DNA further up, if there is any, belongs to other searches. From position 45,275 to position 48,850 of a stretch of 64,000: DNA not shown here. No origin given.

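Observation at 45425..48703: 1092-aa fusion of an HExxH metallopeptidase-like domain, a TolB-like beta-propeller and an Omp85-type C-terminal barrel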

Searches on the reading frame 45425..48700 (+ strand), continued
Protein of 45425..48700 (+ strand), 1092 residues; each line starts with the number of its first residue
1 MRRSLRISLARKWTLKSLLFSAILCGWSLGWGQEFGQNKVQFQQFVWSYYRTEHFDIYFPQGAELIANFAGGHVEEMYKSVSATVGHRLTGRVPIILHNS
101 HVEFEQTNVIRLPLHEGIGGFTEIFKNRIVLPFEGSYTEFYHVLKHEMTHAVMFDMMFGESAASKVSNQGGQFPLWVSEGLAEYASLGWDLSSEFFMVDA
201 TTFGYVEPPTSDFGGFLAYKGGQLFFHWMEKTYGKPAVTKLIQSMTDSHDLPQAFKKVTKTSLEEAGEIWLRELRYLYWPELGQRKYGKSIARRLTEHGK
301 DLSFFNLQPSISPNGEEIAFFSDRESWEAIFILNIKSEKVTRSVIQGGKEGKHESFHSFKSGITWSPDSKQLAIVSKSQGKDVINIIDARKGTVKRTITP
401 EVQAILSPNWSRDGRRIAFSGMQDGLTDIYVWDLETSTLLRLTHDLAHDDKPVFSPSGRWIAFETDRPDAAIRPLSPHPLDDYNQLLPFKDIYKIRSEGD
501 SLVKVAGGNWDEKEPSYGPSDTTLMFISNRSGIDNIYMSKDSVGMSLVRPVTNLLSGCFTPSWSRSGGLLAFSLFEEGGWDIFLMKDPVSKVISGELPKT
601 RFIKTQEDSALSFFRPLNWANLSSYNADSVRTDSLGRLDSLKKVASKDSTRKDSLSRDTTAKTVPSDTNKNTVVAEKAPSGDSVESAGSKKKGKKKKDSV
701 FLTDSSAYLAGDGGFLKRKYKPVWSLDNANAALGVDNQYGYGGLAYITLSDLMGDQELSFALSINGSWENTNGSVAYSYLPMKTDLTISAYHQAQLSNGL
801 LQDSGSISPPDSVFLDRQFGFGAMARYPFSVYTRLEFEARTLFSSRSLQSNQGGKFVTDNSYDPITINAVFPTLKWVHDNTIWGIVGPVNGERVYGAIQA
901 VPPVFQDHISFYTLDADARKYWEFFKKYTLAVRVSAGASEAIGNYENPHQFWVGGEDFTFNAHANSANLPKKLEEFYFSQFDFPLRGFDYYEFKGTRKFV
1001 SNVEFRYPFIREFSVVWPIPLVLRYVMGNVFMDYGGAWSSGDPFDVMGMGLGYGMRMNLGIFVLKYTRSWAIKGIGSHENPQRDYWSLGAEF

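Call 26: predict_structure(alignment_id=A1)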
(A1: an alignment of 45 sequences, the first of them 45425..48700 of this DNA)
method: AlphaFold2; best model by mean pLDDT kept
length: 1092 residues; sequences in the alignment: 45
mean_pLDDT: 83.7   pTM: 0.82
mean pLDDT of the five models: 83.7, 83.5, 82.6, 81.9, 81.6
residues with pLDDT >= 90: 641; 70-90: 276; 50-70: 59; < 50: 116
segments of 3 or more residues with pLDDT < 50: 1-33, 629-696, 801-809
pLDDT, mean of each block of 10 residues (from residue 1): 34 39 35 59 91 95 95 96 93 94 87 73 89 94 96 85 51 83 95 91 89 86 95 93 88 92 93 92 90 95 94 97 93 97 85 83 96 92 95 94 95 97 95 97 95 97 95 79 91 95 93 96 96 96 80 95 97 94 97 94 92 87 67 44 39 29 31 32 33 53 78 88 85 61 83 93 82 92 93 77 42 84 92 92 90 78 87 94 87 95 92 96 92 97 94 83 80 86 89 94 92 68 82 95 91 87 86 84 80 48
secondary structure, 60 per line:
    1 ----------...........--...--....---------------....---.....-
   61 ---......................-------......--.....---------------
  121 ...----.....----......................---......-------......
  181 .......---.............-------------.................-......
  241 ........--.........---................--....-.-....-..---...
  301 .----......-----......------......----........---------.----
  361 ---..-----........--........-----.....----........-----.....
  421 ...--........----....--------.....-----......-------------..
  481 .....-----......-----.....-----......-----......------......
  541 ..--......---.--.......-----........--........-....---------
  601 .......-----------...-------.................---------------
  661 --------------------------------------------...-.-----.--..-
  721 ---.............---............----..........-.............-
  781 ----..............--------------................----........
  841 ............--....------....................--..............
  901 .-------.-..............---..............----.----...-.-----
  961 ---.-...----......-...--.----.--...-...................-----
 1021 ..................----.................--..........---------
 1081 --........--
elements in order (helices of 4 or more, strands of 3 or more residues): H11-21 H29-32 E48-51 E55-59 H64-85 E93-98 H101-105 E121-123 E128-132 H137-158 H162-167 H175-187 H191-203 H217-233 H235-248 H251-259 H263-278 H281-284 H288-291 H298-301 E306-311 E317-322 E329-334 E339-346 E371-378 E381-388 E394-398 E403-410 E416-423 E426-433 E438-441 E450-454 E460-465 H479-485 E491-496 E502-506 E512-517 E523-528 E535-542 E545-550 E557-563 E569-576 E579-586 H588-591 H601-607 H629-645 E724-736 E740-751 E756-765 E767-779 E785-798 E813-828 E833-852 E855-858 E865-884 E887-901 E911-924 E928-941 E951-953 H973-978 E980-982 E993-995 E997-1015 E1021-1038 H1043-1046 E1047-1059 E1062-1071 E1083-1090

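Call 30: find_related_loci(query=A1, collection=genome_contigs, flank=8000)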
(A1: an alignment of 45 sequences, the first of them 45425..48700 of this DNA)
Query A1 (1092 aa) in genome_contigs; peptide patterns used: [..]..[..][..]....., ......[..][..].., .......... (x = any residue, [..] = any of these).
599 stretches matched a pattern (row limit reached: there are more); 380 encode a relative of the query (tblastn E <= 1e-3); the best 80 are kept; 80 distinct loci.
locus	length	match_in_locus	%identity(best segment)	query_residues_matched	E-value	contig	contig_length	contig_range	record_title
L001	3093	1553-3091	79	30-584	0e+0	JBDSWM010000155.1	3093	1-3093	MAG: Fibrobacteria bacterium isolate cluster1_bin.628 k127_15073742, whole genome shotgun sequence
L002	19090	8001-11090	36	30-1092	0e+0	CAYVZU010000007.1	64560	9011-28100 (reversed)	MAG TPA_asm: uncultured Fibrobacterota bacterium isolate SRP062349_co5_336 genome assembly, contig: NODE_67_length_64560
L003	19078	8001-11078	33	7-1092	0e+0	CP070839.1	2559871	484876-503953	MAG: Candidatus Zixiibacteriota bacterium isolate bin1014 chromosome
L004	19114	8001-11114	34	3-1092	0e+0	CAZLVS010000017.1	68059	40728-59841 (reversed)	MAG TPA_asm: uncultured Ignavibacteria bacterium isolate binchicken_co17_427 genome assembly, contig: NODE_1298_length_6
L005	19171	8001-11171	34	5-1092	0e+0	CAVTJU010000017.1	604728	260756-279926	MAG: uncultured Fibrobacteraceae bacterium isolate MFD05674.bin.2.139 genome assembly, contig: contig_84028, whole genom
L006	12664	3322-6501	32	2-1092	0e+0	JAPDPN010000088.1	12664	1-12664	MAG: candidate division KSB1 bacterium isolate DPZ2_202101_bins_149 DPZ-2_202101_bins_149_scaffold_88, whole genome shot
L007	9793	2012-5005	34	30-1092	0e+0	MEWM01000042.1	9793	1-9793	MAG: candidate division Zixibacteria bacterium RBG_16_43_9 RBG_16_scaffold_19124, whole genome shotgun sequence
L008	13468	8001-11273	33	3-1092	2e-177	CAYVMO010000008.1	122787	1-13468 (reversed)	MAG TPA_asm: uncultured Ignavibacteriaceae bacterium isolate SRP323688_co1_43 genome assembly, contig: NODE_291_length_1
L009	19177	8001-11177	33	25-1092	1e-176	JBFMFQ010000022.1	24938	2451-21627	MAG: Candidatus Zixiibacteriota bacterium isolate MAG275 MAG275_22, whole genome shotgun sequence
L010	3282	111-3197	33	18-1092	0e+0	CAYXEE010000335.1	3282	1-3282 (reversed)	MAG TPA_asm: uncultured Chitinophagaceae bacterium isolate SRP257756_co1_98 genome assembly, contig: NODE_28763_length_3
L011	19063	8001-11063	33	28-1092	6e-174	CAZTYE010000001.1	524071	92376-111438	MAG TPA_asm: uncultured Ignavibacteria bacterium isolate binchicken_co16_162 genome assembly, contig: NODE_4_length_5240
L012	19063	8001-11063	33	15-1092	4e-172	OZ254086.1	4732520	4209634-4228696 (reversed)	MAG: Calditrichales bacterium isolate 9af047bb-fff5-47c5-8bde-b903f089fbd6 genome assembly, chromosome: 1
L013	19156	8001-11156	32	8-1092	3e-172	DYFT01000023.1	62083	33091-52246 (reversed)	MAG TPA_asm: Ignavibacterium album isolate BE2011_53_18 Afr_mines_BE2011_192_length_62083_cov_8_475624, whole genome sho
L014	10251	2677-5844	32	9-1092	7e-171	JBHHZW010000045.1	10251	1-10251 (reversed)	MAG: Bacteroidota bacterium isolate K_3_bin.67 NODE_2550_length_10251_cov_5.237740, whole genome shotgun sequence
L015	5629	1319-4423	33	32-1092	8e-172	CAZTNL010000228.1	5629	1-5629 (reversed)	MAG TPA_asm: uncultured Calditrichaceae bacterium isolate binchicken_co253_231 genome assembly, contig: NODE_13000_lengt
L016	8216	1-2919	34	78-1092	1e-168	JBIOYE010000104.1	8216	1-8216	MAG: Candidatus Zixiibacteriota bacterium isolate MAG038 k127_34782, whole genome shotgun sequence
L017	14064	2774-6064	32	25-1092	2e-165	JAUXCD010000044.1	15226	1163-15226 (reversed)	MAG: Candidatus Zixiibacteriota bacterium isolate CSMAG_2816 CSMAG_2816_k117_2332048_length_15226_cov_24.0000, whole gen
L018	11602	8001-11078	33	31-1092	0e+0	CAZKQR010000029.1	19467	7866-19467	MAG TPA_asm: uncultured Cytophagia bacterium isolate binchicken_co66_201 genome assembly, contig: NODE_4478_length_19467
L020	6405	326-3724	32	9-1092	2e-163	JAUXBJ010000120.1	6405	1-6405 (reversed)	MAG: bacterium isolate CSMAG_2796 CSMAG_2796_k117_6517784_length_6405_cov_28.1908, whole genome shotgun sequence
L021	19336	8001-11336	31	9-1092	4e-161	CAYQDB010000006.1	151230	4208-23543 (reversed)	MAG TPA_asm: uncultured Ignavibacteriales bacterium isolate binchicken_co34_486 genome assembly, contig: NODE_45_length_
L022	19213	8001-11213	29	32-1092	7e-160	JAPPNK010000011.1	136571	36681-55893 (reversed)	MAG: Candidatus Poribacteria bacterium isolate RHO3_bin_6 NODE_289_length_136571_cov_139.544215, whole genome shotgun se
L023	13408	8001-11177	31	18-1092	1e-158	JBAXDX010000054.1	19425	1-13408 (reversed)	MAG: Ignavibacteria bacterium isolate ELA230 MAG230_54, whole genome shotgun sequence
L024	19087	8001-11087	32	34-1092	3e-157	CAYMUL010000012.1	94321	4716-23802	MAG TPA_asm: uncultured Ignavibacteriaceae bacterium isolate SRP323723_co1_87 genome assembly, contig: NODE_204_length_9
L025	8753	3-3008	32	58-1092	7e-157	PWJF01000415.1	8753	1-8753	MAG: Ignavibacteriales bacterium isolate CSSed10_136R1 CS-Sed10-C22768, whole genome shotgun sequence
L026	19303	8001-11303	32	9-1092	7e-169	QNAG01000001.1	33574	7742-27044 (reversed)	MAG: Candidatus Zixiibacteriota bacterium isolate B120_G9 B120_Guay9_scaffold_00350, whole genome shotgun sequence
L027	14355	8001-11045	30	34-1092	2e-154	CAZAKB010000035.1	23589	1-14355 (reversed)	MAG TPA_asm: uncultured bacterium isolate SRP178699_co1_181 genome assembly, contig: NODE_2491_length_23589_cov_16.70625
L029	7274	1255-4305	30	30-1092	6e-154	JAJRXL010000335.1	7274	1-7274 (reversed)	MAG: Bacteroidetes bacterium isolate Dive96_bin3.154 k141_2852631, whole genome shotgun sequence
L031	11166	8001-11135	29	6-1092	2e-152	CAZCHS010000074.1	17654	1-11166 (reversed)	MAG TPA_asm: uncultured bacterium isolate SRP252850_co1_381 genome assembly, contig: NODE_5854_length_17654_cov_11.18449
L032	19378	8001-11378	31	11-1092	8e-152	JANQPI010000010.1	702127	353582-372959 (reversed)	MAG: Candidatus Zixiibacteriota bacterium isolate IP29b_bin.158 k99_2253204, whole genome shotgun sequence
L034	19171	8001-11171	30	5-1092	2e-147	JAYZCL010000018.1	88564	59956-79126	MAG: Candidatus Neomarinimicrobiota bacterium isolate XB_MAG1229 DB_MAG1229_0018, whole genome shotgun sequence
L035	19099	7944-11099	30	34-1092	1e-154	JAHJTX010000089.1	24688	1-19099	MAG: Bacteroidetes bacterium isolate OS_PC_MetaG.mb.71 OS_PC_MetaG.mb.71_k141_164478, whole genome shotgun sequence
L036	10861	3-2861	31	104-1092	7e-147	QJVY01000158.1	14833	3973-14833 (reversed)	MAG: Ignavibacteria bacterium isolate SZUA-254 scaffold_7149, whole genome shotgun sequence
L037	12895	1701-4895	29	3-1092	1e-145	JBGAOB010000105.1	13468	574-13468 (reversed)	MAG: Candidatus Eisenbacteria bacterium isolate MAG_AAO_H10.41 AAOH10-41_opera_contig_12622, whole genome shotgun sequen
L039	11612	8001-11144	30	18-1092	9e-144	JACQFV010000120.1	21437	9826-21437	MAG: Candidatus Zixiibacteriota bacterium isolate NC_groundwater_1056_Pr1_S-0.65um_61_29 Montesol18_Sp65_coassembly_scaf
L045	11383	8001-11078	29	35-1092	4e-135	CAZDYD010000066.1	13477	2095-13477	MAG TPA_asm: uncultured Chitinophagales bacterium isolate binchicken_co324_24 genome assembly, contig: NODE_1513_length_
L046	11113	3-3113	29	42-1092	8e-132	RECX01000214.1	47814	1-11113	MAG: Balneolaceae bacterium isolate DLM2.Bin66 NODE_642_length_47814_cov_9.86459, whole genome shotgun sequence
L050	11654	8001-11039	29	11-1038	7e-130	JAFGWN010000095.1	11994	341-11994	MAG: Balneolaceae bacterium isolate ZodW_Metabat.264 k87_6361892, whole genome shotgun sequence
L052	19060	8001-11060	33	35-1092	1e-177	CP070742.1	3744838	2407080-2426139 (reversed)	MAG: Candidatus Zixiibacteriota bacterium isolate bin38 chromosome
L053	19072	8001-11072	30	7-1092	2e-143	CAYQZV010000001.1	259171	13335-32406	MAG TPA_asm: uncultured bacterium isolate SRP167671_co2_176 genome assembly, contig: NODE_17_length_259171_cov_27.263944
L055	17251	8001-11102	29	33-1092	1e-126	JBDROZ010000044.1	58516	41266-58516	MAG: Candidatus Eisenbacteria bacterium isolate MEGAHIT-group-1.985 k141_1973065, whole genome shotgun sequence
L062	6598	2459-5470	29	34-1092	3e-121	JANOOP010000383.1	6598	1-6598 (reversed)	MAG: Candidatus Eisenbacteria bacterium isolate VAR_43_metabat_14 VAR_43_k141_2116379, whole genome shotgun sequence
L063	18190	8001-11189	32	16-1092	1e-167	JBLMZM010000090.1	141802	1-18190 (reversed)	MAG: Ignavibacteriales bacterium isolate MAG203 PRJNA951521_bin6_renamed_93, whole genome shotgun sequence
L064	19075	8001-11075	31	34-1092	5e-164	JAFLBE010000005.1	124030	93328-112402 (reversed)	MAG: Bacteroidetes bacterium isolate UWPOB_BACT1 gnl_X_EHAFFJKP_5, whole genome shotgun sequence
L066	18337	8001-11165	28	10-1092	5e-148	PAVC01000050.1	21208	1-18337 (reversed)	MAG: Candidatus Neomarinimicrobiota bacterium isolate SAT1450 55006, whole genome shotgun sequence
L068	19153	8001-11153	32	17-1092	0e+0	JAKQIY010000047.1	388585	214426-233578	MAG: bacterium isolate USDV_maxbin.027 k141_1642933, whole genome shotgun sequence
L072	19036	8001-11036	30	35-1092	5e-136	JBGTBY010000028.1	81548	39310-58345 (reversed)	MAG: Balneolales bacterium isolate JTS-RE107 k141_11865232, whole genome shotgun sequence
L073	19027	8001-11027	28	15-1092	1e-111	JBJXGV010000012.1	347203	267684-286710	MAG: bacterium isolate F1F2.bin.167 k127_9272713, whole genome shotgun sequence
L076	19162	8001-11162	32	15-1092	1e-177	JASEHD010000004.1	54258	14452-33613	MAG: Bacteroidota bacterium isolate Yes70-14 NODE_4_length_54258_cov_5.263639, whole genome shotgun sequence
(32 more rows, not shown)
